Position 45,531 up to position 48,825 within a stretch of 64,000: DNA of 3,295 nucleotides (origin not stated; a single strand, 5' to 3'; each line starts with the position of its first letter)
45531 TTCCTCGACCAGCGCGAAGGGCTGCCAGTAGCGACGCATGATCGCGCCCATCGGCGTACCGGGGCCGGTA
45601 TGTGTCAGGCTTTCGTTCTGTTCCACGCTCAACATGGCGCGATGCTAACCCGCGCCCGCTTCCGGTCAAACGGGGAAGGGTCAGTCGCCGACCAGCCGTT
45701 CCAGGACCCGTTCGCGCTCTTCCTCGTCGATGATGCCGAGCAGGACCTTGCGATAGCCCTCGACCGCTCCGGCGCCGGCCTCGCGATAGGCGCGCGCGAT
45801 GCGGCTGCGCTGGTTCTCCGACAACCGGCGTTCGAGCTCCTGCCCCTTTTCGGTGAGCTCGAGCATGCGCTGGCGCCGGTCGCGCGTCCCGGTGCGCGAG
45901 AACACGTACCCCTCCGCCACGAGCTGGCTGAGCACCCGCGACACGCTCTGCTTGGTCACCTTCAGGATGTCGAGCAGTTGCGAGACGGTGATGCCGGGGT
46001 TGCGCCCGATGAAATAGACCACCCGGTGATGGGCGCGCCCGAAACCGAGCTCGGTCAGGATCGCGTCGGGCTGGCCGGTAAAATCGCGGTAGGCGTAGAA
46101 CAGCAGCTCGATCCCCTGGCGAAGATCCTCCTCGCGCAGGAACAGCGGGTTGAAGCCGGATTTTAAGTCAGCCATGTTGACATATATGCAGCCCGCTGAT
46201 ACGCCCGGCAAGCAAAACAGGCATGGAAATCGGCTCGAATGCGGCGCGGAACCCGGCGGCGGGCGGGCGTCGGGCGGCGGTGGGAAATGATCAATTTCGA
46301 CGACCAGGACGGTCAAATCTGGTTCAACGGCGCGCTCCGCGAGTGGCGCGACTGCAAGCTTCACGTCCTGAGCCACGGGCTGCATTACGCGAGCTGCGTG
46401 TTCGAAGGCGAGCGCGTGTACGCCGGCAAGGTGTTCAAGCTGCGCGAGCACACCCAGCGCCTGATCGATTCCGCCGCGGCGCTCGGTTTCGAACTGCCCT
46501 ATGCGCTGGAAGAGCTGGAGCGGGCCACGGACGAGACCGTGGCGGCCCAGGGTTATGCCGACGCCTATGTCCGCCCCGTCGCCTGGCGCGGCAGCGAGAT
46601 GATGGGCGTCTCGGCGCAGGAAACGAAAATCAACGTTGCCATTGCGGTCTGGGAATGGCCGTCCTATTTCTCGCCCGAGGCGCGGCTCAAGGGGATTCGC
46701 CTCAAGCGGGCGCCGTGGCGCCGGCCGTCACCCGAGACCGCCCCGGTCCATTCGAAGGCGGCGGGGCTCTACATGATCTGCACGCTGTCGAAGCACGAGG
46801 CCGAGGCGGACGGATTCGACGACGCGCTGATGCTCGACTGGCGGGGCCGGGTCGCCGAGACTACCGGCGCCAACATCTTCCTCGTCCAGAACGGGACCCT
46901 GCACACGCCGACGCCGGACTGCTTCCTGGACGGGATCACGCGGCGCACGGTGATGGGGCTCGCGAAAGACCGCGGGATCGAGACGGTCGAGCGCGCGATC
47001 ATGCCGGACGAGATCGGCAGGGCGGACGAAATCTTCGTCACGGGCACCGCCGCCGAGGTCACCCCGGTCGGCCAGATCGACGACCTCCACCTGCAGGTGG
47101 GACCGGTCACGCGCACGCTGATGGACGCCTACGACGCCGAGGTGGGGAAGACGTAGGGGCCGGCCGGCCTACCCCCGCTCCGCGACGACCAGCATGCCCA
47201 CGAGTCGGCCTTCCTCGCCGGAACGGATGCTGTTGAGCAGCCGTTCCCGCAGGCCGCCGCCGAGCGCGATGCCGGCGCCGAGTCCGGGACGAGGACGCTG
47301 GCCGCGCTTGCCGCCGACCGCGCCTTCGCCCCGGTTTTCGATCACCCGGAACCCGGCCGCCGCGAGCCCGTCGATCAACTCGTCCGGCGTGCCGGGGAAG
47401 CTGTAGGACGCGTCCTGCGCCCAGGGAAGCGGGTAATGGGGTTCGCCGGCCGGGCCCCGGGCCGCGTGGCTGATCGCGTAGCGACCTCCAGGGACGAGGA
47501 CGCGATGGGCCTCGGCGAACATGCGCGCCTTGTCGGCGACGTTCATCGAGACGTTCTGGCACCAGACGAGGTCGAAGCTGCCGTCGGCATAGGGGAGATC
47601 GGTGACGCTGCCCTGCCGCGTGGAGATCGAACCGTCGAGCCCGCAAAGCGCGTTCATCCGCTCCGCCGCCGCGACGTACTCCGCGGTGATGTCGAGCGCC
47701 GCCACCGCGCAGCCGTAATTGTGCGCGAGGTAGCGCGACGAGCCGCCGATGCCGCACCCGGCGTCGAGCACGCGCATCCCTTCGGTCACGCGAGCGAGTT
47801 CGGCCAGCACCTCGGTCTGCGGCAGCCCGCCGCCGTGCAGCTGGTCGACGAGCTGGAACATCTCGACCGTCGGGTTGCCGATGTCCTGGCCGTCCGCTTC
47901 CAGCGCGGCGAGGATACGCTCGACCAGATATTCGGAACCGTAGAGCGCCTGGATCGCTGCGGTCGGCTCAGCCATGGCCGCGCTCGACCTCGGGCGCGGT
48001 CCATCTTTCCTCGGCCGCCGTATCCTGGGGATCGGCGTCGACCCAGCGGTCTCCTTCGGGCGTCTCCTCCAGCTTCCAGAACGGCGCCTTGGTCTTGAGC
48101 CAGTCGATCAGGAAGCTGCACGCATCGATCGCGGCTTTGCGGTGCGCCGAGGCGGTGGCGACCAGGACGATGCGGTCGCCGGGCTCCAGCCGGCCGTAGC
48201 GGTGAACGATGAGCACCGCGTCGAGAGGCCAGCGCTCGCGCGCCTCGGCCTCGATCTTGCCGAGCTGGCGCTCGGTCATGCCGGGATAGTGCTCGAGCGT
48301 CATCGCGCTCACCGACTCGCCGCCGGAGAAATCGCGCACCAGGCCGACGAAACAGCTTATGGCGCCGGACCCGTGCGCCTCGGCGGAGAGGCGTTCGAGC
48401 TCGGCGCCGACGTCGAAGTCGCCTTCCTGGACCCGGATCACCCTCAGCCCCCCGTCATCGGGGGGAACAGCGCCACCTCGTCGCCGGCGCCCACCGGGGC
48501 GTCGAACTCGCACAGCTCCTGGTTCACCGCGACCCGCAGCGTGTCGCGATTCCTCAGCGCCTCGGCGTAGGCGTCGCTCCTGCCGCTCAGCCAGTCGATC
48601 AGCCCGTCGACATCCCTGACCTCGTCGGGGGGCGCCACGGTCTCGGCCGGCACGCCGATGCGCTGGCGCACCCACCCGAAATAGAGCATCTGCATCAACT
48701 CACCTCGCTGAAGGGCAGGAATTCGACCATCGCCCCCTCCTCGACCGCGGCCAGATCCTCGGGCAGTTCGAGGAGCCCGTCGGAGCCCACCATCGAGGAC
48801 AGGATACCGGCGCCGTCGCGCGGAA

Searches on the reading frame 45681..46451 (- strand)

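Call 8: search_protein_families(library=pfam, proteins=[window:45681-46451:-], max_evalue=0.001)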
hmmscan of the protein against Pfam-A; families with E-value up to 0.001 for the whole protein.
window:45681-46451:- (256 aa): 4 families
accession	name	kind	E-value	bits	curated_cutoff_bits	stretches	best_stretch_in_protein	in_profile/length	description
PF12802.13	MarR_2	-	2.6e-15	56.8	27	1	136-194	2-61/61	MarR family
PF01047.28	MarR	-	2.6e-08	34.1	24.6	1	140-194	4-58/59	MarR family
PF13463.12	HTH_27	-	3.8e-06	27.5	22.2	1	140-203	4-68/68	Winged helix DNA-binding domain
PF13412.12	HTH_24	-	8.7e-05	22.5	21.9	1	144-183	8-47/48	Winged helix-turn-helix DNA-binding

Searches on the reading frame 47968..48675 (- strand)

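Call 79: search_protein_families(library=pfam, proteins=[window:47968-48675:-], max_evalue=0.00001)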
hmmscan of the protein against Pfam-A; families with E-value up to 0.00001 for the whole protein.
window:47968-48675:- (235 aa): 1 family
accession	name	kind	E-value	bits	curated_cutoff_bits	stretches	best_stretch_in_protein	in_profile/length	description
PF02391.22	MoaE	-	7.2e-38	129.7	23.4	1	82-196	1-114/114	MoaE protein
